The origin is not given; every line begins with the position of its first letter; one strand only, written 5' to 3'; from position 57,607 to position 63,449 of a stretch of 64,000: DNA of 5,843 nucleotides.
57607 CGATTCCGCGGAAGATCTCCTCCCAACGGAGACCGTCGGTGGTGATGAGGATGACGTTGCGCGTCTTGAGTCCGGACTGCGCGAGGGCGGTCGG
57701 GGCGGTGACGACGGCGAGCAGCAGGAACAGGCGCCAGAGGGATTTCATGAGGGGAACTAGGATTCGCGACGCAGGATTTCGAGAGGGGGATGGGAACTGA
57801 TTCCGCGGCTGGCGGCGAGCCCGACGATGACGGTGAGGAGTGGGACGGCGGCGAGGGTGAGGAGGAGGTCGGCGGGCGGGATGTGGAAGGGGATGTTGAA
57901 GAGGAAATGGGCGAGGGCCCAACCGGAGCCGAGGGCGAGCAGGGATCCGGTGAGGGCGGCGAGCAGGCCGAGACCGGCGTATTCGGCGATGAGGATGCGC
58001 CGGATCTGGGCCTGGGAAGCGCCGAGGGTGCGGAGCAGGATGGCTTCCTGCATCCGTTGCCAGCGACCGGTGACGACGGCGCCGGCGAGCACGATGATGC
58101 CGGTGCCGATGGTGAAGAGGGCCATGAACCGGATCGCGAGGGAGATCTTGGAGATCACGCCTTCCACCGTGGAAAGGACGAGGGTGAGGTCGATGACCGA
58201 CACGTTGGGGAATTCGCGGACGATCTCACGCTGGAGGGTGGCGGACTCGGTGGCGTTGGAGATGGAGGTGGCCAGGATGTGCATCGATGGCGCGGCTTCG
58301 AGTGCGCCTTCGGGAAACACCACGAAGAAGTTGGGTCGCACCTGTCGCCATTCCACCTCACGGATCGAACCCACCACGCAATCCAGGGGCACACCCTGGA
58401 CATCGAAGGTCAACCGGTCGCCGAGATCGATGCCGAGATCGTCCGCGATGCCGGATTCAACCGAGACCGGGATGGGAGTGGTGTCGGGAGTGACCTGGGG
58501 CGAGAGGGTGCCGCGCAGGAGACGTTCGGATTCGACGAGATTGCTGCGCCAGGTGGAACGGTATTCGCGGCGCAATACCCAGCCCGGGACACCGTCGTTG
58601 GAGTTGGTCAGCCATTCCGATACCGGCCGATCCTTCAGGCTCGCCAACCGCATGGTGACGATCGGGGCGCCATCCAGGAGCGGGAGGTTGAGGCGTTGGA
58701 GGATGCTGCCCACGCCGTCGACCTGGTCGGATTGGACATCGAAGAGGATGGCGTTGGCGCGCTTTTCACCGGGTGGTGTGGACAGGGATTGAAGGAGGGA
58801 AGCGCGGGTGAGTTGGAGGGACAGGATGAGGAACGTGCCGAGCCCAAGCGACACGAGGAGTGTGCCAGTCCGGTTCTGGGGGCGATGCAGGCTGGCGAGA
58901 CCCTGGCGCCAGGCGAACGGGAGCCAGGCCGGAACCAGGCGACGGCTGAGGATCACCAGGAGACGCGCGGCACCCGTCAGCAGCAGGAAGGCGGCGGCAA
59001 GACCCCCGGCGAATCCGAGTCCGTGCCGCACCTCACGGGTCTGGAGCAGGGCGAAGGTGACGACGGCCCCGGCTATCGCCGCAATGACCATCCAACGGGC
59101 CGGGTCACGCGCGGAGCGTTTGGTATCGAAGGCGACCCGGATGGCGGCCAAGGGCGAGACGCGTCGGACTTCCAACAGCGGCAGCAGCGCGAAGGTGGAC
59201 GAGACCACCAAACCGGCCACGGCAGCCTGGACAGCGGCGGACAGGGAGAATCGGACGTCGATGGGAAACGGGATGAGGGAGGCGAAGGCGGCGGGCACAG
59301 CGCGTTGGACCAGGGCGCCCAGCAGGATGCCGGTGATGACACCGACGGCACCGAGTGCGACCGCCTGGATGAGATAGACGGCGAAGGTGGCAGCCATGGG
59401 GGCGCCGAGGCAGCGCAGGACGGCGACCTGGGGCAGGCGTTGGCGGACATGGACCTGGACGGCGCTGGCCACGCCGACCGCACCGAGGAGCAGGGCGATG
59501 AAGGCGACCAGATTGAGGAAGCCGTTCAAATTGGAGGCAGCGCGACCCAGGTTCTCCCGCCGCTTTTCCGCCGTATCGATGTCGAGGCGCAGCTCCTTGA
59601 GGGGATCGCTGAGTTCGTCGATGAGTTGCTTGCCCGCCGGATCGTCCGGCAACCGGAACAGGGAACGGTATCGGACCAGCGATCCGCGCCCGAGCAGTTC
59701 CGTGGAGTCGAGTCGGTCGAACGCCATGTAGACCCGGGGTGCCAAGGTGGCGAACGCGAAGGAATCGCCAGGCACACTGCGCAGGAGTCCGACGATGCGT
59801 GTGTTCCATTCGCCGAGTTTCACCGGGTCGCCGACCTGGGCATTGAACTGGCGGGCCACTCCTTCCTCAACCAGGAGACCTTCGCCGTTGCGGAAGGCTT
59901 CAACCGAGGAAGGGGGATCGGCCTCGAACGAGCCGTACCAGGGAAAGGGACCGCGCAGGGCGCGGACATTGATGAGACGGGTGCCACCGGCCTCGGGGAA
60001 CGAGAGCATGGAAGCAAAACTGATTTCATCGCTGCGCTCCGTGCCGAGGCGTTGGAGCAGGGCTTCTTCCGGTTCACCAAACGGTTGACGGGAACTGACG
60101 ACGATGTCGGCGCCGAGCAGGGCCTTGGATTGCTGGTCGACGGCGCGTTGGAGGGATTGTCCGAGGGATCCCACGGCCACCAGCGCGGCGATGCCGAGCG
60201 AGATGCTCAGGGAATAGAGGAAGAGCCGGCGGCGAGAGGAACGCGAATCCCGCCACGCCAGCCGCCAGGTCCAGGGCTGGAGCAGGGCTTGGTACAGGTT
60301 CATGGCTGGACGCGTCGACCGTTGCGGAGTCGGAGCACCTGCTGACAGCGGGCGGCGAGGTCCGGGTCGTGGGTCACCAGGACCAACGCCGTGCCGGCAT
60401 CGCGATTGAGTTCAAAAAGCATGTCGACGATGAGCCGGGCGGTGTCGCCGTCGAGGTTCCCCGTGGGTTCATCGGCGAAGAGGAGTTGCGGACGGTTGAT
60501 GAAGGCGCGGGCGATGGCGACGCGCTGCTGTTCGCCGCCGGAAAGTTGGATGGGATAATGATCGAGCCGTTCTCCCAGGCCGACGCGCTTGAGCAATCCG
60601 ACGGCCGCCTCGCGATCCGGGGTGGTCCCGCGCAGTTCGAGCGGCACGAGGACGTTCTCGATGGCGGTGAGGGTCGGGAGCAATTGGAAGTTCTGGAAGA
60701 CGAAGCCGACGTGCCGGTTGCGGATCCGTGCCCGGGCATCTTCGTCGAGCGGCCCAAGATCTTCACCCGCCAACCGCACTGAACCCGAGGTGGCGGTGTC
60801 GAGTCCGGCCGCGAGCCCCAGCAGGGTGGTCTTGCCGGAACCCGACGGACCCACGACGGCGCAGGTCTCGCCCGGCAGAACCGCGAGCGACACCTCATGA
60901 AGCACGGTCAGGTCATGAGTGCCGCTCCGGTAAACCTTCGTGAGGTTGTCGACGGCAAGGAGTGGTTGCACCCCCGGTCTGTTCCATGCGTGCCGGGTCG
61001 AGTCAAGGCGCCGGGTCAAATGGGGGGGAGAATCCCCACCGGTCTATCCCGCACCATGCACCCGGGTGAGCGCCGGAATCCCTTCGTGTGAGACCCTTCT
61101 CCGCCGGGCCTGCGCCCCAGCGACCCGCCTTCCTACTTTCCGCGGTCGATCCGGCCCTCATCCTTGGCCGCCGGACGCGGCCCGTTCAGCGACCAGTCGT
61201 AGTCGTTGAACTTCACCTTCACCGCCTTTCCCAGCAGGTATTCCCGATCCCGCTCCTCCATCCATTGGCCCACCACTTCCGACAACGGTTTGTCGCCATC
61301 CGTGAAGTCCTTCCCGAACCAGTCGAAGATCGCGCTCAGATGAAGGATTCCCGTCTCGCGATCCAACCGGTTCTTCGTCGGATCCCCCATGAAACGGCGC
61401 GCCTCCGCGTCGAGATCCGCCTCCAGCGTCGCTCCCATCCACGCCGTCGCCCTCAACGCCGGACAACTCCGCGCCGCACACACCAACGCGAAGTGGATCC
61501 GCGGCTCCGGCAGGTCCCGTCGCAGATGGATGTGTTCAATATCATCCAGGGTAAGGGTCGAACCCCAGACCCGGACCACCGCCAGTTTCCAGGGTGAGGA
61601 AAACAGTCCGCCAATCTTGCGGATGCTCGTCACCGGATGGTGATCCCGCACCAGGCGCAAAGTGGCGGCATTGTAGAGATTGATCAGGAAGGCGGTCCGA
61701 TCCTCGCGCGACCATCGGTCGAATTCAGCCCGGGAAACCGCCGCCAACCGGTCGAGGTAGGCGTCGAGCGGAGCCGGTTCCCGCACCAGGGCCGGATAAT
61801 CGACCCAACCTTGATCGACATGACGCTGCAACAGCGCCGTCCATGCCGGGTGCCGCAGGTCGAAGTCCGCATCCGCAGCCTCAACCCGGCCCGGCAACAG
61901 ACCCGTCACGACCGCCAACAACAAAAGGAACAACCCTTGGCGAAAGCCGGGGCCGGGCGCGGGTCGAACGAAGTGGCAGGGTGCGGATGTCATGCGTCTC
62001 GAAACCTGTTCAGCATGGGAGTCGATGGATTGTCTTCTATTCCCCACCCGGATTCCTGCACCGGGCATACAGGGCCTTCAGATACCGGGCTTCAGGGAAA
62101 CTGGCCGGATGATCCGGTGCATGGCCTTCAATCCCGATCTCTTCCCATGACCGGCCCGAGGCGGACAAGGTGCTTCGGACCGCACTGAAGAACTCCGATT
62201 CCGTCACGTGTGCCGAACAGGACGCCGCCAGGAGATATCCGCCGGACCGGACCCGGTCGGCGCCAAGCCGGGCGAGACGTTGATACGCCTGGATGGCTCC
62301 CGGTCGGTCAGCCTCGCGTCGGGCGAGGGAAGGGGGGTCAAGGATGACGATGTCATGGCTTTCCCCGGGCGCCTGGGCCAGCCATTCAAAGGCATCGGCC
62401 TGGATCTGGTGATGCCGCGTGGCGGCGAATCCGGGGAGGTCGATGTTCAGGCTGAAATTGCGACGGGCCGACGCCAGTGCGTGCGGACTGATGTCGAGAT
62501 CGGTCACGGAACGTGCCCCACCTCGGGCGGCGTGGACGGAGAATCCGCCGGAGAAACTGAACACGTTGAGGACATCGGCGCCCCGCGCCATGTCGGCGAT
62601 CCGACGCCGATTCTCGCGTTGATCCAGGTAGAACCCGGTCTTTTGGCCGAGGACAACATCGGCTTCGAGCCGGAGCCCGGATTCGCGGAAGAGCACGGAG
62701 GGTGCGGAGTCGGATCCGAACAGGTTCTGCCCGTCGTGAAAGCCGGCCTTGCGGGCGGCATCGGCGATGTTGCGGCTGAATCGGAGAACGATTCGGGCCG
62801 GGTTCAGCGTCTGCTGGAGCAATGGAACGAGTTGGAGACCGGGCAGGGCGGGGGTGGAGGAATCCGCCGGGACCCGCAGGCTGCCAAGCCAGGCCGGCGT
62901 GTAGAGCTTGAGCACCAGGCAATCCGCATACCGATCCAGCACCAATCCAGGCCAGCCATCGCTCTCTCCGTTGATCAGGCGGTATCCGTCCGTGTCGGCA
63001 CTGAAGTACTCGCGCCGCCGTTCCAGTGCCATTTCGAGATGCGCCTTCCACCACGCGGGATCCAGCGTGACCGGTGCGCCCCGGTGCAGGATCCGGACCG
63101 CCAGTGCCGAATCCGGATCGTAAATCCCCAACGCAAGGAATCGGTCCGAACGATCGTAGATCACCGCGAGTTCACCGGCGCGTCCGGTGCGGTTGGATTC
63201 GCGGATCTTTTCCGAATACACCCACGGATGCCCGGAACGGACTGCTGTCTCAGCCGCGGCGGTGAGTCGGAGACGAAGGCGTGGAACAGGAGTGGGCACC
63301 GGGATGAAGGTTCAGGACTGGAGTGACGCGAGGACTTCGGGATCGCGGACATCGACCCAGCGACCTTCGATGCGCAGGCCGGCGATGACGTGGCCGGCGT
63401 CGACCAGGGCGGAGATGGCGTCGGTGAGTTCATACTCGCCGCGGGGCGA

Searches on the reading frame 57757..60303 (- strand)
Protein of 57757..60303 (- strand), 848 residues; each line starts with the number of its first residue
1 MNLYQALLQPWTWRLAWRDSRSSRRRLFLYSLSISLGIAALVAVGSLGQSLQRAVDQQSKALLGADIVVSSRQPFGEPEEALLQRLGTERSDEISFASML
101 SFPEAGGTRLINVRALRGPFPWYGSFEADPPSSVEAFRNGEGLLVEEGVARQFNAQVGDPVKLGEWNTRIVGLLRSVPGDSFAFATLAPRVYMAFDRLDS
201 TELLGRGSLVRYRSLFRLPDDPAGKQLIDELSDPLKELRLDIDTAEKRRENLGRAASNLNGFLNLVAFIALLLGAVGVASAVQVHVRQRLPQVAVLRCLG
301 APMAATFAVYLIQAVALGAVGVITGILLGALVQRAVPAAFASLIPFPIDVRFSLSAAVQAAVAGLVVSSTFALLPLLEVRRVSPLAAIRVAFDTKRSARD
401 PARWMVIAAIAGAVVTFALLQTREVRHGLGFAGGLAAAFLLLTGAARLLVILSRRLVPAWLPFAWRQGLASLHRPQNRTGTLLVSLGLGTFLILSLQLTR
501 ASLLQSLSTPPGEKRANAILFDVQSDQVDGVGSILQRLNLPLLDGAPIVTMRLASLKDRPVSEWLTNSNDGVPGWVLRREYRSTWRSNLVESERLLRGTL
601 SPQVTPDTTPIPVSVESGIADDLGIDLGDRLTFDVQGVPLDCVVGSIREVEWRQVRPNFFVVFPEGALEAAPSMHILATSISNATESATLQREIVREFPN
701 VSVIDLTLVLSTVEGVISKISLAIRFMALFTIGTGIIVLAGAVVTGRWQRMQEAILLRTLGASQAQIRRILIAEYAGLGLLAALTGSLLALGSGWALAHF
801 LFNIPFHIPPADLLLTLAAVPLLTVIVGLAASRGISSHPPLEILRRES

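Call 60: search_protein_families(library=pfam, proteins=[window:57757-60303:-], max_evalue=0.0001)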
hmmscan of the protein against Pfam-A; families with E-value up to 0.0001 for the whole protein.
window:57757-60303:- (848 aa): 2 families
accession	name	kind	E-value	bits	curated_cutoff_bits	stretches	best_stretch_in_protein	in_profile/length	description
PF02687.27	FtsX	-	7.8e-29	100.6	25.5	2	726-840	2-120/120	FtsX-like permease C-terminal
PF12704.14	MacB_PCD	-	3e-13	51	27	1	28-202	2-180/207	MacB-like periplasmic core domain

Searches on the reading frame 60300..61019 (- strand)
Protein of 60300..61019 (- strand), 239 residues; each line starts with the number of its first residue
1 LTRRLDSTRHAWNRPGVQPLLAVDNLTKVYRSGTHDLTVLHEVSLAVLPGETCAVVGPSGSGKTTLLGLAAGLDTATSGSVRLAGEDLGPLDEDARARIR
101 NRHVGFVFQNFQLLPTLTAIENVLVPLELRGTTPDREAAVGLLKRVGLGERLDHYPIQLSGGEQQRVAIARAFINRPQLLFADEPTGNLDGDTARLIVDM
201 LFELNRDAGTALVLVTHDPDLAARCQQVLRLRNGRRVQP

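Call 60: search_protein_families(library=pfam, proteins=[window:60300-61019:-], max_evalue=0.0001)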
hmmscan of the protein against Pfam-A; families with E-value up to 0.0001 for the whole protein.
window:60300-61019:- (239 aa): 2 families
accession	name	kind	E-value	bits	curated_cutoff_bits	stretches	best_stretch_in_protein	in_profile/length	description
PF00005.33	ABC_tran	-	8.1e-33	114.4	25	1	40-186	1-136/137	ABC transporter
PF13304.12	AAA_21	-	2.2e-06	28.4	27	0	164-221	243-302/304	AAA domain, putative AbiEii toxin, Type IV TA system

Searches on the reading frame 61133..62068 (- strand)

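Call 60: search_protein_families(library=pfam, proteins=[window:61133-62068:-], max_evalue=0.0001)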
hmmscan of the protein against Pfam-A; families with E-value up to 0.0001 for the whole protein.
window:61133-62068:- (311 aa): 1 family
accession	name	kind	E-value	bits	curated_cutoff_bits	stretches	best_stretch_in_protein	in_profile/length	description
PF04784.19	DUF547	-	1.7e-22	80.2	27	1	117-226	2-124/125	Protein of unknown function, DUF547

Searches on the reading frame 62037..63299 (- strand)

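Call 60: search_protein_families(library=pfam, proteins=[window:62037-63299:-], max_evalue=0.0001)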
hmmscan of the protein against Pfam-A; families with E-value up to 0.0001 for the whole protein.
window:62037-63299:- (420 aa): 3 families
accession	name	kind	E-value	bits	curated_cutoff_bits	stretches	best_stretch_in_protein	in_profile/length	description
PF10672.15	Methyltrans_SAM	-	1.1e-19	71.3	27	1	202-367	86-245/286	S-adenosylmethionine-dependent methyltransferase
PF17785.7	PUA_3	-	7.4e-17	61.3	22.6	1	10-73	1-64/64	PUA-like domain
PF03602.21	Cons_hypoth95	-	2.6e-05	24.4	24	1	237-323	39-122/182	Conserved hypothetical protein 95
